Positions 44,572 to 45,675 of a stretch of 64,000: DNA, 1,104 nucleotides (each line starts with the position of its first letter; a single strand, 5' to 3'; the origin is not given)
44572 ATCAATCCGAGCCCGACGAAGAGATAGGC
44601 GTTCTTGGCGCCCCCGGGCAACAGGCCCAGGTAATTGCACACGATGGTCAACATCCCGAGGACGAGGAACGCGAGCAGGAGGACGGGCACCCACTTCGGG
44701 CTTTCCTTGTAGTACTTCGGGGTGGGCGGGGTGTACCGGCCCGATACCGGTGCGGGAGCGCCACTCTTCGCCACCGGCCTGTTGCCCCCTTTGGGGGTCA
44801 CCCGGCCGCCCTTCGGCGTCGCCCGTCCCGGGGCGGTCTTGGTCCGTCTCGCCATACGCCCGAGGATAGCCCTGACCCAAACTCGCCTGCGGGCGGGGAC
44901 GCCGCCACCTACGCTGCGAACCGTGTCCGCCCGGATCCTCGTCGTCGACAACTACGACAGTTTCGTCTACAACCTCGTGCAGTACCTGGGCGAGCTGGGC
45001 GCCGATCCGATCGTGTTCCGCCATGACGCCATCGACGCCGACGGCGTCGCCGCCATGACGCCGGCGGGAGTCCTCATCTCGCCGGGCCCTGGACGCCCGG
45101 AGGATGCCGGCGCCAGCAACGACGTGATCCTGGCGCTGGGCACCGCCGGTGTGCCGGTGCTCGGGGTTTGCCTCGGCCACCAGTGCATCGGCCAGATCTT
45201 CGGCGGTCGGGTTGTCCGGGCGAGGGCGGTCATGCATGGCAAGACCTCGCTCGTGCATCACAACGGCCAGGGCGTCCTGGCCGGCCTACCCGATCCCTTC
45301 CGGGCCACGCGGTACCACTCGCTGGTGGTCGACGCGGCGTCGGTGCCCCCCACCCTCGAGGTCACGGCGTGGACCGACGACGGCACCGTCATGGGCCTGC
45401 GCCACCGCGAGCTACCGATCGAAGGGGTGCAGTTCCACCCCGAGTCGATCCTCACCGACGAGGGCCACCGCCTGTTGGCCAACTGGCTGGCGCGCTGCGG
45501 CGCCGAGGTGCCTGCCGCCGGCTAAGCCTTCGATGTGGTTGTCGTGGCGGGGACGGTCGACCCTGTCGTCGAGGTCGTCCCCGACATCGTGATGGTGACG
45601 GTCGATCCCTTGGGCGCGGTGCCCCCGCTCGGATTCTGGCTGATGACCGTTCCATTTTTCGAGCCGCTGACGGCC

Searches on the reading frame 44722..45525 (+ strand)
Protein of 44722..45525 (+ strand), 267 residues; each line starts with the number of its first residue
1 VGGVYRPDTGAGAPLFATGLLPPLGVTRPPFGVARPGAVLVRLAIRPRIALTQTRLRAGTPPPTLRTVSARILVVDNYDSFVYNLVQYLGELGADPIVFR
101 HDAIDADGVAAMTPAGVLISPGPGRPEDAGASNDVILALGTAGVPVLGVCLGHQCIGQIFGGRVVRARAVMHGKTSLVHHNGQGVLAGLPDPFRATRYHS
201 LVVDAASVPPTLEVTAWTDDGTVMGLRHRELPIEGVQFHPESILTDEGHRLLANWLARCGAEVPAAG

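Call 47: search_protein_families(library=pfam, proteins=[window:44722-45525:+], max_evalue=0.0001)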
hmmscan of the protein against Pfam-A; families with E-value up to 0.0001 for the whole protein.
window:44722-45525:+ (267 aa): 2 families
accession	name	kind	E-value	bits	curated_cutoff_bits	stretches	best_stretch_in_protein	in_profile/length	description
PF00117.34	GATase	-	3.1e-58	197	22.8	1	73-257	1-188/190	Glutamine amidotransferase class-I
PF07722.19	Peptidase_C26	-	2e-10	41.3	20.5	1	140-241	102-219/219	Peptidase C26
